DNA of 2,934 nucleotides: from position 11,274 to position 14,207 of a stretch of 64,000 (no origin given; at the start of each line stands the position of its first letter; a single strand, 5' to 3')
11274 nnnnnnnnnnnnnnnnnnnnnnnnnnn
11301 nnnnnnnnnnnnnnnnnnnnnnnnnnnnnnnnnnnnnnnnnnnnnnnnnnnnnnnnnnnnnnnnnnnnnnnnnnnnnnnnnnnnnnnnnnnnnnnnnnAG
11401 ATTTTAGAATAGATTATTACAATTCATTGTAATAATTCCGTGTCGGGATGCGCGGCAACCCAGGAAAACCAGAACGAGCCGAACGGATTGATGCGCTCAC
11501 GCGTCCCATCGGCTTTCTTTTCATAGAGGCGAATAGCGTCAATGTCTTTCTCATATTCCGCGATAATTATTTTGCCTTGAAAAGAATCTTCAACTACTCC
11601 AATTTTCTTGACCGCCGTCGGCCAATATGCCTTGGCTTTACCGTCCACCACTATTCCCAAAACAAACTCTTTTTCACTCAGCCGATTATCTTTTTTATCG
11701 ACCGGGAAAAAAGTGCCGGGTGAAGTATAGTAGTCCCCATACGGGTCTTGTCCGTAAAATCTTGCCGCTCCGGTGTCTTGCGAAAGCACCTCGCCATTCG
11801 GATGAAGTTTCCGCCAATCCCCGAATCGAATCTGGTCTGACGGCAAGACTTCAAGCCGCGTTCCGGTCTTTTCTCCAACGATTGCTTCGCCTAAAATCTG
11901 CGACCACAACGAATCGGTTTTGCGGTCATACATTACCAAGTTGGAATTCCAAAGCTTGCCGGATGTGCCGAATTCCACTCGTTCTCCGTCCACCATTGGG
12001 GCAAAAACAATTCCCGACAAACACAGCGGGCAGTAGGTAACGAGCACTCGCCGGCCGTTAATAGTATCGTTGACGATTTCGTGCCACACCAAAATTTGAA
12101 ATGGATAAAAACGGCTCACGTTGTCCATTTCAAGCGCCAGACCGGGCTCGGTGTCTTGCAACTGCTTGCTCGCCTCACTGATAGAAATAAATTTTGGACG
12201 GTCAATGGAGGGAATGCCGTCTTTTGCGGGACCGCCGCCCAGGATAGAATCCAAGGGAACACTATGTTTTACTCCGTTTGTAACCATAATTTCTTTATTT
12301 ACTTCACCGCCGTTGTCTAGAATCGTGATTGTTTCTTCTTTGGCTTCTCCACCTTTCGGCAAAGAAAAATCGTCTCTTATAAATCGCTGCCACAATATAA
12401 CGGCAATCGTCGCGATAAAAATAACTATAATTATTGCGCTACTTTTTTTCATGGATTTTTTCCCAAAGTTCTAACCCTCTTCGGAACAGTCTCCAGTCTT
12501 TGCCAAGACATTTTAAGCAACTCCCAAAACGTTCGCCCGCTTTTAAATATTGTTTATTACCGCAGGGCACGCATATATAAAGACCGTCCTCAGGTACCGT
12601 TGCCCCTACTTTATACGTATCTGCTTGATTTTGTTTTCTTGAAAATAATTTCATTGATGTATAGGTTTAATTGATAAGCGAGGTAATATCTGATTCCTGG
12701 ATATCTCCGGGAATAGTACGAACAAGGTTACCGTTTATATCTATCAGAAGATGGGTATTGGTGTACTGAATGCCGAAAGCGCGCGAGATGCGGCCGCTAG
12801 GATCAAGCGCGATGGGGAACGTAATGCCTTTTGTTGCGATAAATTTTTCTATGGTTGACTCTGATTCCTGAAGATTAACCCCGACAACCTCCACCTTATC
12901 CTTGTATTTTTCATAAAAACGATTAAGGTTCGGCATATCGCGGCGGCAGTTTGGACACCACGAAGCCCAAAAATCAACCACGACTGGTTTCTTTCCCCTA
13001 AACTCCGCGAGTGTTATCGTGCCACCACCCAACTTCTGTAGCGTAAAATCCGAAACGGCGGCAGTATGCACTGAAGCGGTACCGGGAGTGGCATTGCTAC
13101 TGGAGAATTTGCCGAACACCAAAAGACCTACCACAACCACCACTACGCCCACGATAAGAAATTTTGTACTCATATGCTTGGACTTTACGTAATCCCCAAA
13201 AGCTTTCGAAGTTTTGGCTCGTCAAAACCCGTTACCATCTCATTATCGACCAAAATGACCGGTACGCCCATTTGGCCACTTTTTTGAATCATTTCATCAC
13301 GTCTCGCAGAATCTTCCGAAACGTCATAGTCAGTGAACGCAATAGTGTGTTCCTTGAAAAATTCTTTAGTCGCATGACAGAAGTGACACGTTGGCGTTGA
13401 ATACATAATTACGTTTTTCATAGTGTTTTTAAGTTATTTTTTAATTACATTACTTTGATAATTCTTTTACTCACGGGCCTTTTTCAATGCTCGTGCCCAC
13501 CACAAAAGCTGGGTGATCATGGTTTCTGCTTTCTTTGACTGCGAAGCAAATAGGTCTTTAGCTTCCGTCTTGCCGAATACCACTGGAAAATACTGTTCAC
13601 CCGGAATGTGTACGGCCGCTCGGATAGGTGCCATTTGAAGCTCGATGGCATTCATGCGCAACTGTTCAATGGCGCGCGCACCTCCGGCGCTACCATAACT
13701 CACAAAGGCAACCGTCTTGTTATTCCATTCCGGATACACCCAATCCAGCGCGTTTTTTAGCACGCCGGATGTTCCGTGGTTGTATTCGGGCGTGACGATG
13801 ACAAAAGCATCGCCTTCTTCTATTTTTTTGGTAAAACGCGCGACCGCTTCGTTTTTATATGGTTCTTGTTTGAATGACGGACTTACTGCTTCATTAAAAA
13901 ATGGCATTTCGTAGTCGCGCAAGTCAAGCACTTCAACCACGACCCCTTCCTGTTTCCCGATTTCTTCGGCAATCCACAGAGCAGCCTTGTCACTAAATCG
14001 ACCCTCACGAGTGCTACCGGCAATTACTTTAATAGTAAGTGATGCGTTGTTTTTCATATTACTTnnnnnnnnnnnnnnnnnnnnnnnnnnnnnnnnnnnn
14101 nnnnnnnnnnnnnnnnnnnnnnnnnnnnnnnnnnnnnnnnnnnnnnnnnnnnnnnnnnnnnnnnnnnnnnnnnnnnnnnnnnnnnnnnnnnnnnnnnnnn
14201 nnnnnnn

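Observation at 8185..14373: Eleven-gene thiol-disulfide / mercuric-reductase-like operon with no MerT/MerP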

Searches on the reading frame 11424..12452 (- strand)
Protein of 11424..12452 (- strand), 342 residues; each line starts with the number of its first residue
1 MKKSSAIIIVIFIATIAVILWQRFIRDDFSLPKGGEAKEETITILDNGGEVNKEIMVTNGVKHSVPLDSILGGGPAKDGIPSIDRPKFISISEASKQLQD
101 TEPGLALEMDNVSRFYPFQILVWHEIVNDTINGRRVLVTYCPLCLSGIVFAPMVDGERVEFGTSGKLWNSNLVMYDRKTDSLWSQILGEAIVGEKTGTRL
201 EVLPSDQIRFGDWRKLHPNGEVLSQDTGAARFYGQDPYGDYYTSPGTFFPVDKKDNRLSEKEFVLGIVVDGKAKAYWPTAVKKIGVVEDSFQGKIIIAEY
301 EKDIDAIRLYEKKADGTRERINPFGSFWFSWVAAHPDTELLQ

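Call 3: search_protein_families(library=pfam, proteins=[window:11424-12452:-], max_evalue=0.01)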
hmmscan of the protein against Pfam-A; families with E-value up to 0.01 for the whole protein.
window:11424-12452:- (342 aa): 1 family
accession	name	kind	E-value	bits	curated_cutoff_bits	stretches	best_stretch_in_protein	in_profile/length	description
PF11376.13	DUF3179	-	1.3e-88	297.7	27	1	77-338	1-292/292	Protein of unknown function (DUF3179)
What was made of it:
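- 11424..12452 (-): DUF3179 protein with an N-terminal membrane anchor and an invariant C141-P-L-C144. It is the likely terminal extracytoplasmic redox or metal-binding component. Pfam E 1e-88 (call 3).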

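Call 4: search_protein_families(library=ncbifam, proteins=[window:11424-12452:-], max_evalue=0.01)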
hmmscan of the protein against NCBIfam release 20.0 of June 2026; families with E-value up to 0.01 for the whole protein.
window:11424-12452:- (342 aa): 0 families

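Call 11: find_encoding_contigs(protein=window:11424-12452:-, flank=10000, max_places=6)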
Protein window:11424-12452:- (342 aa): no gene with exactly this product is on record in the collection.

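Call 26: find_related_loci(query=window:11424-12452:-, collection=metagenome_contigs, flank=10000)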
Query window:11424-12452:- (342 aa) in metagenome_contigs; peptide patterns used: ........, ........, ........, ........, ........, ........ (x = any residue, [..] = any of these).
600 stretches matched a pattern (row limit reached: there are more); 536 encode a relative of the query (tblastn E <= 1e-3); the best 80 are kept; 80 distinct loci.
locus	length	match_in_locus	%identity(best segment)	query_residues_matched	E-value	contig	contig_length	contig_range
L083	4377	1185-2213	80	4-342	0e+0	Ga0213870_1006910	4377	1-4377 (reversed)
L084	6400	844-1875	76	1-342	0e+0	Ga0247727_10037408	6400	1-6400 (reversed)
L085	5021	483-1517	75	1-342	0e+0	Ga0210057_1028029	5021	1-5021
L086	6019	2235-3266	73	1-342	8e-173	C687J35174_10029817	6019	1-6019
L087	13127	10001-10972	75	19-341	5e-171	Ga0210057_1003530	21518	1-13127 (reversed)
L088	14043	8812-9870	71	20-342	5e-170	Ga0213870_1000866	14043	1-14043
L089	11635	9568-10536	76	20-342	5e-169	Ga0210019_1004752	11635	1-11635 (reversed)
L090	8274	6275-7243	76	20-342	7e-169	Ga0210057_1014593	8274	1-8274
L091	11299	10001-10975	71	7-342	2e-164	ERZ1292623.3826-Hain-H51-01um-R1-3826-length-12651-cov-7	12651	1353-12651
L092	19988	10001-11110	66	3-342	1e-163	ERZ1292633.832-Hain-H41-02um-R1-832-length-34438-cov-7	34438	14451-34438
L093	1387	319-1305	65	1-342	7e-165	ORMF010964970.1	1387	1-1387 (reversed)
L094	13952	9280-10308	63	5-342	7e-145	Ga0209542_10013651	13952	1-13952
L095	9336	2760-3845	60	7-342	6e-144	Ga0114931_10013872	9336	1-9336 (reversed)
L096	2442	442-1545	56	6-342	2e-143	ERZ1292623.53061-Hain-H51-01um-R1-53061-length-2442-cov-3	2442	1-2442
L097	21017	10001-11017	59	8-342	4e-135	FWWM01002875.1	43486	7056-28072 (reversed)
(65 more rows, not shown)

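Call 35: find_homologous_proteins(query=window:11424-12452:-, max_evalue=1e-10)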
Query window:11424-12452:- (342 aa): 6661 proteins with E <= 1e-10 among 8000 candidates; the best 120 are listed.
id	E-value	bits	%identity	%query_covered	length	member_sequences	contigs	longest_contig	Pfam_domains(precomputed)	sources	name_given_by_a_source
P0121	3.0e-230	782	100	100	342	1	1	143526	PF11376.14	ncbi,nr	ncbi:DUF3179 domain-containing protein [Patescibacteria group bacterium]|nr:DUF3179 domain-containin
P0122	3.9e-192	656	81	100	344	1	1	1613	PF11376.14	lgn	-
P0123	1.4e-190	651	81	99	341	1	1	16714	PF11376.14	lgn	-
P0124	9.1e-189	645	82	99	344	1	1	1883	PF11376.14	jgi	-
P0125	6.6e-188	642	84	94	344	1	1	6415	PF11376.14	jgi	-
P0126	7.5e-188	642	85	94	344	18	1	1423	PF11376.14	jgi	-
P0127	3.9e-187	640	81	100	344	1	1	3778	PF11376.14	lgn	-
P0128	6.2e-187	639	85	94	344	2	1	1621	PF11376.14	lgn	-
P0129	2.4e-186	637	80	99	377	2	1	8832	PF11376.14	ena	-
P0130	2.7e-186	637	81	99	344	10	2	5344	PF11376.14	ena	-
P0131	7.8e-186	635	83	95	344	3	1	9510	PF11376.14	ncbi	-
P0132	1.4e-185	635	84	94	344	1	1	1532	PF11376.14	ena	-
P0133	3.6e-185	633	80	99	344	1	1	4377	PF11376.14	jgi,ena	-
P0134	4.2e-185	633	84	94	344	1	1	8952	PF11376.14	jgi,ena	-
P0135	7.3e-185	632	83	93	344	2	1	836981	PF11376.14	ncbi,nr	ncbi:MAG: DUF3179 domain-containing protein [Candidatus Niyogibacteria bacterium]|nr:MAG: DUF3179 do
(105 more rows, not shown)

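Call 46: predict_structure(alignment_id=A1)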
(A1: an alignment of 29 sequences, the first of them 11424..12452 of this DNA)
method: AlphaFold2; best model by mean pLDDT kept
length: 342 residues; sequences in the alignment: 29
mean_pLDDT: 55.2   pTM: 0.46
mean pLDDT of the five models: 55.2, 48.6, 44.0, 41.9, 41.4
residues with pLDDT >= 90: 24; 70-90: 84; 50-70: 71; < 50: 163
segments of 3 or more residues with pLDDT < 50: 23-40, 45-47, 53-81, 142-146, 160-199, 229-265, 268-273, 322-342
pLDDT, mean of each block of 10 residues (from residue 1): 72 79 42 36 52 42 27 28 75 89 80 82 64 75 52 57 34 37 37 39 70 91 69 29 23 31 44 56 83 79 60 83 36 29 31
secondary structure, 60 per line:
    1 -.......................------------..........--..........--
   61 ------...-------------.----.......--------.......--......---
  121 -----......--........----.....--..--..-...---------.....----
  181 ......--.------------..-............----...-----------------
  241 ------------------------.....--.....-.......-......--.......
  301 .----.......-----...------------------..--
elements in order: H2-24 E37-46 E49-58 E88-90 H91-94 E103-109 E112-117 E126-131 E134-141 E146-150 E160-162 E172-176 E181-186 E205-209 H210-216 E221-223 E265-269 E272-276 H278-284 E286-291 E294-301 E306-312 E318-320
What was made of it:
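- The DUF3179 structure model was too poor to use (call 46).
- Tried and rejected: The AlphaFold2 model built from 29 close homologues was poor (mean pLDDT 55, pTM 0.46; call 46).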

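Call 75: search_solved_structures(query=A1, max_evalue=1)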
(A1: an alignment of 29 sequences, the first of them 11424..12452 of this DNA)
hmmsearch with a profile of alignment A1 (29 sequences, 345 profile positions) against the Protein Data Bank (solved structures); distinct sequences matched with E-value up to 1: 0.
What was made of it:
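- Tried and rejected: A profile search of PDB sequences found no relative (call 75).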

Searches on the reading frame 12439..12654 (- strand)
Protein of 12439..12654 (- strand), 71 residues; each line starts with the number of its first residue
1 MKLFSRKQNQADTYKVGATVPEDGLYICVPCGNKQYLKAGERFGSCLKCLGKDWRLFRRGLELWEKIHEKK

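Call 3: search_protein_families(library=pfam, proteins=[window:12439-12654:-], max_evalue=0.01)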
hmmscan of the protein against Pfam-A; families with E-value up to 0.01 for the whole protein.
window:12439-12654:- (71 aa): 1 family
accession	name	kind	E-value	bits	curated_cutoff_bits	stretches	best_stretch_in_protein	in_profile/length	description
PF07295.17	DUF1451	-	0.0014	19.3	26.1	1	4-54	93-142/146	Zinc-ribbon containing domain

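Call 4: search_protein_families(library=ncbifam, proteins=[window:12439-12654:-], max_evalue=0.01)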
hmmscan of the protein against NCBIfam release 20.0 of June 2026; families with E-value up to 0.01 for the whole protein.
window:12439-12654:- (71 aa): 0 families

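Call 34: search_protein_families(library=pfam, proteins=[window:12439-12654:-], max_evalue=5)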
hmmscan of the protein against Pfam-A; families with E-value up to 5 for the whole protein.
window:12439-12654:- (71 aa): 6 families
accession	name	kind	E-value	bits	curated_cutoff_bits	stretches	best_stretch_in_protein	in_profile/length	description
PF07295.17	DUF1451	-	0.0014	19.3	26.1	1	4-54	93-142/146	Zinc-ribbon containing domain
PF07699.19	Ephrin_rec_like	-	0.022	15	23.1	1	23-50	6-32/48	Tyrosine-protein kinase ephrin type A/B receptor-like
PF07562.20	NCD3G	-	0.025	14.9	38.9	1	25-54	26-53/54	Nine Cysteines Domain of family 3 GPCR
PF11781.13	Zn_ribbon_RRN7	-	0.051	13.7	27.1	1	22-34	18-30/32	Zinc-finger of RNA-polymerase I-specific TFIIB, Rrn7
PF14168.11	YjzC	-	0.053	14.3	25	1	11-29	4-22/55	YjzC-like protein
PF23455.1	DUF7129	-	0.16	12.1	30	1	21-51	7-35/45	Domain of unknown function (DUF7129)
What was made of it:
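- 12439..12654 (-): 71-aa protein with four Cys (CxxC...CxxC), zinc-ribbon-like. Weak DUF1451 hit (calls 3, 34).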

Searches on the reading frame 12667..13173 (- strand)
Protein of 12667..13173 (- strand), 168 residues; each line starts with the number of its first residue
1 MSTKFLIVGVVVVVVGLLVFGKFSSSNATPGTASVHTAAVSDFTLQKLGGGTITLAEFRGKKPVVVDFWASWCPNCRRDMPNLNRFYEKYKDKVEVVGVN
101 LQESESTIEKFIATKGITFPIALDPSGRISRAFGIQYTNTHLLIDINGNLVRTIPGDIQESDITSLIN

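Call 3: search_protein_families(library=pfam, proteins=[window:12667-13173:-], max_evalue=0.01)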
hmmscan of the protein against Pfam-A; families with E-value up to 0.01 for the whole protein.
window:12667-13173:- (168 aa): 6 families
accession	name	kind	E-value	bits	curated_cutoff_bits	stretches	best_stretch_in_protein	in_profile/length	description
PF00578.27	AhpC-TSA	-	4.3e-27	95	26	1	39-151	4-122/124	AhpC/TSA family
PF08534.16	Redoxin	-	3.3e-26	92.3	26.6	1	40-163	6-144/148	Redoxin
PF13905.12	Thioredoxin_8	-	8.2e-18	65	27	1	62-149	2-93/94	Thioredoxin-like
PF00085.26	Thioredoxin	-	1e-11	45.1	23.5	1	61-111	18-68/103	Thioredoxin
PF13098.12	Thioredoxin_2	-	1.1e-07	32.6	27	1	61-165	5-102/104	Thioredoxin-like domain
PF13911.12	AhpC-TSA_2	-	0.00083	20.1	27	1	83-141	2-60/114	AhpC/TSA antioxidant enzyme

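Call 4: search_protein_families(library=ncbifam, proteins=[window:12667-13173:-], max_evalue=0.01)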
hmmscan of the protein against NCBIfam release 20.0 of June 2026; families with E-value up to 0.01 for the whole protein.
window:12667-13173:- (168 aa): 22 families
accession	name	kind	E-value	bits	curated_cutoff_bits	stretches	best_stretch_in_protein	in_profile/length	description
NF002854.0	PRK03147.1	subfamily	1.4e-33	116.3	170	1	6-166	9-168/176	thiol-disulfide oxidoreductase ResA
NF041202.1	StoA_CxxC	exception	3.5e-25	88.8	210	1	3-164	3-158/163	endospore biogenesis thiol-disulfide oxidoreductase StoA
NF041054.1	WAxxUGC_long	equivalog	3.1e-15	56.3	300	1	29-153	73-197/354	ResA-like WAxxUGC motif-containing protein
NF047696.1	ThlDiSintTplARhiz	equivalog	3.6e-14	53.1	230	1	35-106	72-143/219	thiol:disulfide interchange protein TlpA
TIGR00385.1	dsbE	subfamily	9.5e-14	51.3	123.15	1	47-164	47-164/173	DsbE family thiol:disulfide interchange protein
TIGR01068.1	thioredoxin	equivalog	4.1e-13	49.4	96.8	1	59-111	12-64/101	thioredoxin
NF010625.0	PRK14018.1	equivalog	1.5e-12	46.8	522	1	27-167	25-169/521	bifunctional peptide-methionine (S)-S-oxide reductase MsrA/peptide-methionine (R)-S-oxide reductase MsrB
NF038285.1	deiodinase_rel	hypoth_equivalog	6.4e-09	35.7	250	1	38-104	180-247/347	deiodinase family protein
NF011941.0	PRK15412.1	equivalog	7e-09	35.5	359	1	40-159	45-164/185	thiol:disulfide interchange protein DsbE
NF047697.1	ThioredTrxAClost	equivalog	2.5e-08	34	140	1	61-104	17-60/105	thioredoxin TrxA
NF008229.0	PRK10996.1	equivalog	3.3e-08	33.3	125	1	59-107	50-98/141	thioredoxin TrxC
NF006898.0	PRK09381.1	equivalog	2.5e-07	31.1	138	1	63-117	23-76/109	thioredoxin TrxA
NF040769.1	SelL_rel_redox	subfamily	3.3e-06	26.9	120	1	41-141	4-106/173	SelL-related redox protein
NF006960.0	PRK09437.1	equivalog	7.7e-06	25.9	140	1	40-136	10-106/156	thioredoxin-dependent thiol peroxidase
TIGR01130.1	ER_PDI_fam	subfamily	1.7e-05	24.6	344.25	1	58-116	360-417/476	protein disulfide-isomerase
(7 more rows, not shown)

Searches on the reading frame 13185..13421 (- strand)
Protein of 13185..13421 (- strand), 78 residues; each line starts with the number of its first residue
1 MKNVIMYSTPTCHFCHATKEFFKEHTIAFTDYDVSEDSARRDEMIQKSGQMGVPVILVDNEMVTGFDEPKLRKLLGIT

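Call 3: search_protein_families(library=pfam, proteins=[window:13185-13421:-], max_evalue=0.01)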
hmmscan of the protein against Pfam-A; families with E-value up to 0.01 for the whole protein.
window:13185-13421:- (78 aa): 3 families
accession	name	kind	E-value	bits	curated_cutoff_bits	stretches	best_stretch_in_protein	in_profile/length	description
PF00462.30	Glutaredoxin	-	1.3e-19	70.6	22.9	1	4-63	1-60/60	Glutaredoxin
PF05768.20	Glrx-like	-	0.00022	21.9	26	1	4-73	2-74/77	Glutaredoxin-like domain (DUF836)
PF13417.12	GST_N_3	-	0.0012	19.5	22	1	7-62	2-56/75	Glutathione S-transferase, N-terminal domain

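Call 4: search_protein_families(library=ncbifam, proteins=[window:13185-13421:-], max_evalue=0.01)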
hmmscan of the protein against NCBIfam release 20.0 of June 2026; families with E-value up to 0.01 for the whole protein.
window:13185-13421:- (78 aa): 21 families
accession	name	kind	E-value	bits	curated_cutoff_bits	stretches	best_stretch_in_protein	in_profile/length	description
TIGR02196.1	GlrX_YruB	hypoth_equivalog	4.7e-24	84.7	88.55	1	4-75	2-73/74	glutaredoxin-like protein, YruB-family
TIGR02181.1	GRX_bact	equivalog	3.1e-16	59.4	90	1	4-68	1-66/80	glutaredoxin 3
NF007923.0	PRK10638.1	equivalog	2.6e-15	56.2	129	1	1-68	1-68/83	glutaredoxin 3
NF041212.1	Uxx_star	subfamily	2.2e-14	53.4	66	1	4-67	1-65/70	Uxx-star family glutaredoxin-like (seleno)protein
TIGR02194.1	GlrX_NrdH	subfamily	5e-13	49.1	85.75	1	4-74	1-71/72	glutaredoxin-like protein NrdH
NF045501.1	HUGP_GUXX-star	exception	2.1e-09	37.2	325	1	2-66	165-230/236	HUGP/GUXX-star fusion selenoprotein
NF041211.1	gluta_UXX_star_2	equivalog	5.2e-09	36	100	1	4-66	1-64/71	UXX-star (seleno)protein family 2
NF041114.2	gluta_UXX_star_1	equivalog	1.2e-08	35.1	72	1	4-66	1-64/70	UXX-star selenoprotein family 1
TIGR02180.1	GRX_euk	equivalog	5.4e-08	32.9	87.25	1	4-68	1-70/84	glutaredoxin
TIGR01617.1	arsC_related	subfamily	1.8e-06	28.2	75.05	1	6-44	3-41/117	Spx/MgsR family RNA polymerase-binding regulatory protein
TIGR02200.1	GlrX_actino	hypoth_equivalog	2.1e-06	28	89.5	1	4-60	2-59/77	mycoredoxin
TIGR02190.1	GlrX-dom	hypoth_equivalog_domain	3e-06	27.1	99.3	1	2-68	8-73/79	glutaredoxin-family domain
NF002459.0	PRK01655.1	subfamily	5.7e-06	26.4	123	1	4-45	2-43/132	transcriptional regulator Spx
NF047338.1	gluta_UXX_star_3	exception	2e-05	24.6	97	1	4-59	1-57/70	UXX-star (seleno)protein family 3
TIGR02189.1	GlrX-like_plant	paralog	4.3e-05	23.4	93.8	1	2-68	8-77/99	glutaredoxin-like family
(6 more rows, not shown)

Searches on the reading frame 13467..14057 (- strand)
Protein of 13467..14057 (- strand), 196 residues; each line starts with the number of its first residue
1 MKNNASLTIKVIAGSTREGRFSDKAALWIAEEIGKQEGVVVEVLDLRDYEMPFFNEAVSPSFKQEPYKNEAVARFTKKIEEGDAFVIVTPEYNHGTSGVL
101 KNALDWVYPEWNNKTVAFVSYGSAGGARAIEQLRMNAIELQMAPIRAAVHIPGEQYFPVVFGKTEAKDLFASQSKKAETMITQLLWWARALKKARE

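Call 3: search_protein_families(library=pfam, proteins=[window:13467-14057:-], max_evalue=0.01)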
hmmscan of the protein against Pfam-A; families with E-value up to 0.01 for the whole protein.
window:13467-14057:- (196 aa): 2 families
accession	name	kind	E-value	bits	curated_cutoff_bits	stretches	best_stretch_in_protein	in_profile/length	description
PF03358.20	FMN_red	-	5.4e-40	136.9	24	1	9-152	3-148/152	NADPH-dependent FMN reductase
PF02525.22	Flavodoxin_2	-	3.1e-09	37.3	27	1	11-108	5-104/198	Flavodoxin-like fold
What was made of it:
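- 13467..14057 (-): NAD(P)H-dependent FMN reductase (FMN_red). It occupies the position taken by a TrxR-like gene in other copies of the module. Pfam E 5e-40 (call 3).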

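Call 4: search_protein_families(library=ncbifam, proteins=[window:13467-14057:-], max_evalue=0.01)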
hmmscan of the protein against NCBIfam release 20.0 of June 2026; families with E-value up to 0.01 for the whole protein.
window:13467-14057:- (196 aa): 6 families
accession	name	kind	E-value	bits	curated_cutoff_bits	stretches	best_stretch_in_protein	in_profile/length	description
TIGR03567.1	FMN_reduc_SsuE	equivalog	4.7e-06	26.6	164.05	1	11-116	4-101/171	NADPH-dependent FMN reductase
TIGR04037.1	LLM_duo_CE1759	subfamily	9.5e-05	22.2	175.9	1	35-116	32-107/199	CE1759 family FMN reductase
NF002370.0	PRK01355.1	subfamily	0.00011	21.8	143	1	41-144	39-138/199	FMN-dependent NADH-azoreductase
TIGR03566.1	FMN_reduc_MsuE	equivalog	0.00015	21.6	212.5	1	11-110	4-97/174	FMN reductase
NF007859.0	PRK10569.1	equivalog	0.0002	21.1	225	1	12-113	6-97/191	NADPH-dependent FMN reductase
NF007280.0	PRK09739.1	equivalog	0.00075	19.2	162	1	9-108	6-106/199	NAD(P)H oxidoreductase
